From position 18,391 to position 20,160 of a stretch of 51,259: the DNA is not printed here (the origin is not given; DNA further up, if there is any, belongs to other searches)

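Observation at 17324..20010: Processive GT2 polysaccharide synthase translationally coupled to a polytopic degenerate-GGDEF protein, inserted antisense between metK and priA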

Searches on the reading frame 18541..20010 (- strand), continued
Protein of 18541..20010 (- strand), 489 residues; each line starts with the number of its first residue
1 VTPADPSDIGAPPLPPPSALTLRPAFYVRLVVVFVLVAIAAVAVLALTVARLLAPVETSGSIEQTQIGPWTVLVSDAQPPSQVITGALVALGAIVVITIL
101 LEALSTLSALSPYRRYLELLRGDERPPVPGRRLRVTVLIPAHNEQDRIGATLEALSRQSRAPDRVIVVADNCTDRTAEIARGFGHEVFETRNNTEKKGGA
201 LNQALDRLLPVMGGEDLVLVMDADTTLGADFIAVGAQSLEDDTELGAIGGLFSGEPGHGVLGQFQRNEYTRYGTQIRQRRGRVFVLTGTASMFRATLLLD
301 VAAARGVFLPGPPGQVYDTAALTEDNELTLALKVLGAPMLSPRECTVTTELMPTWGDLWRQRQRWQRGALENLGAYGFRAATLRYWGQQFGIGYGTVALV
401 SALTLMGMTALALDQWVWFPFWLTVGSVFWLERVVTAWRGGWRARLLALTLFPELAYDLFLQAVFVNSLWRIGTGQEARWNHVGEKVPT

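Call 54: predict_structure(alignment_id=A5)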
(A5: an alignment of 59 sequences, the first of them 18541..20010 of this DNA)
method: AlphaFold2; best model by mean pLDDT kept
length: 489 residues; sequences in the alignment: 59
mean_pLDDT: 75.8   pTM: 0.74
mean pLDDT of the five models: 75.8, 75.7, 73.3, 71.3, 69.7
residues with pLDDT >= 90: 73; 70-90: 289; 50-70: 73; < 50: 54
segments of 3 or more residues with pLDDT < 50: 1-22, 306-323, 480-489
pLDDT, mean of each block of 10 residues (from residue 1): 40 43 64 82 82 78 85 83 84 82 63 67 70 93 88 94 93 90 93 60 82 91 89 94 87 69 78 63 58 87 54 39 62 77 83 80 77 66 70 81 82 79 86 82 82 84 88 69 36
secondary structure, 60 per line:
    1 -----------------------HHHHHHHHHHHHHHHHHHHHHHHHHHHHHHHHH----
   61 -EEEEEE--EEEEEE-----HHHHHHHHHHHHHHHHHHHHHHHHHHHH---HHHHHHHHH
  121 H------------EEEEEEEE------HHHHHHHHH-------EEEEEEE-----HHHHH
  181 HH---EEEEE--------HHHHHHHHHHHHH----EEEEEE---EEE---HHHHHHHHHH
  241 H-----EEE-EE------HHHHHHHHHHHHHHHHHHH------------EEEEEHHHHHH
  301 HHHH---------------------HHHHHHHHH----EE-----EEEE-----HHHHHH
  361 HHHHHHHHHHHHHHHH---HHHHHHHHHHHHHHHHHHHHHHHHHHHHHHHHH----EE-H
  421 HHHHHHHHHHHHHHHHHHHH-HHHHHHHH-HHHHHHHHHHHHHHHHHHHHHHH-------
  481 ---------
elements in order: H24-56 E62-67 E70-75 H81-108 H112-121 E134-141 H148-156 E164-170 H176-182 E186-190 H199-211 E216-221 E225-227 H231-241 E247-249 H259-277 E290-294 H295-304 H326-334 E346-349 H355-376 H380-412 H420-440 H442-449 H451-473
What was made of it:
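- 18541..20010 (-): GT2 membrane synthase gene (489 aa). It has 2 N-terminal TMs with a short outside hairpin, a cytoplasmic GT-A domain, interface helices and C-terminal TMs. AF2 model pLDDT 75.8, pTM 0.74 (call 54).
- On Membrane-embedded processive GT2 synthases (BcsA/HAS/CHS/PgaC/NodC type): AF2 model with 2 N-terminal TMs plus C-terminal TMs (call 54).
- Structural TM-scores to the synthases are only about 0.5, and part of the GT2 model has low confidence (residues 306-323, call 54).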

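Call 57: fold_search(model_id=the predicted structure, library=pdb)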
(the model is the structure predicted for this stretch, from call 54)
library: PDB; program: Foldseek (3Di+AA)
matches with E <= 10: 1098; with E <= 0.001: 241
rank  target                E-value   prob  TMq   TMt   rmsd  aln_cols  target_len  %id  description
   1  7sp7_A                4.9e-12  1.00  0.52  0.51   8.4       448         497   15  Chlorella virus hyaluronan synthase inhibited by UDP (released 2022-04-06)
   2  6yv7_B                1.8e-11  1.00  0.43  0.58   9.7       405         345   19  Mannosyltransferase PcManGT from Pyrobaculum calidifontis (released 2020-07-22)
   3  8smn_A                3.7e-11  1.00  0.49  0.47  11.7       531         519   15  Xenopus laevis hyaluronan synthase 1, nascent HA polymer bound state (released 2024-05-01)
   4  4hg6_A                6.2e-11  1.00  0.46  0.32  16.8       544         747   19  Structure of a cellulose synthase - cellulose translocation intermediate (released 2012-12-19)
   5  6yv7_A                6.6e-11  1.00  0.44  0.60   9.8       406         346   19  Mannosyltransferase PcManGT from Pyrobaculum calidifontis (released 2020-07-22)
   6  7sp9_A                6.9e-11  1.00  0.52  0.51   8.3       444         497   14  Chlorella virus Hyaluronan Synthase in the GlcNAc-primed channel-closed state (released 2022-04-06)
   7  9yq2_A                2.6e-10  1.00  0.50  0.50   9.6       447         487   13  Chlorella virus hyaluronan synthase bound to DDM (released 2025-12-10)
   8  8smm_A                3.0e-10  1.00  0.49  0.47   9.8       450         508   16  Xenopus laevis hyaluronan synthase 1 (released 2024-05-01)
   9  5ej1_A                3.8e-10  1.00  0.48  0.34  17.6       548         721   20  Pre-translocation state of bacterial cellulose synthase (released 2016-03-30)
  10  7sp6_A                4.4e-10  1.00  0.50  0.50   9.1       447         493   14  Chlorella virus hyaluronan synthase (released 2022-04-06)
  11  7sp8_A                6.7e-10  1.00  0.48  0.47   8.8       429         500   14  Chlorella virus Hyaluronan Synthase bound to UDP-GlcNAc (released 2022-04-06)
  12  8snc_A                1.0e-09  1.00  0.48  0.48   8.6       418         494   13  Chlorella virus Hyaluronan Synthase bound to GlcA extended GlcNAc primer (released 2024-05-01)
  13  4p00_A                1.1e-09  1.00  0.48  0.34  10.8       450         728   20  Bacterial Cellulose Synthase in complex with cyclic-di-GMP and UDP (released 2014-04-09)
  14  9kqc_A                1.1e-09  1.00  0.52  0.51   8.4       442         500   14  Chlorella virus Hyaluronan Synthase bound to VNAR (released 2025-05-14)
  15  8sne_A                1.3e-09  1.00  0.48  0.48  12.7       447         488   14  Chlorella virus Hyaluronan Synthase bound to GlcA extended GlcNAc primer and UDP (released 2024-05-01)
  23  7stm_A                5.7e-08  1.00  0.43  0.28  12.9       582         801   14  Chitin Synthase 2 from Candida albicans bound to UDP-GlcNAc (released 2022-07-13)
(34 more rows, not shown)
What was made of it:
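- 18541..20010 (-): Foldseek top hits are CvHAS 7sp7 (TM 0.52), XlHAS1, BcsA and chitin synthases (call 57).
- On Membrane-embedded processive GT2 synthases (BcsA/HAS/CHS/PgaC/NodC type): Foldseek: 7sp7 CvHAS E 4.9e-12, TM 0.52 over 448 columns; also 8smn, 4hg6 and 7stm (call 57).
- Closest known: Class I hyaluronan synthase, BcsA and chitin synthase. Same: These are the best structural matches (call 57).
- The AF2 model's best full-length matches are CvHAS (TM 0.52), XlHAS1, BcsA and chitin synthases (calls 54, 57). The second-best fold hit is PcManGT (6yv7), a mannosyltransferase with the same minimal synthase-like fold (call 57). Full-length matches cover the TM region of HAS, BcsA and CHS (call 57).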
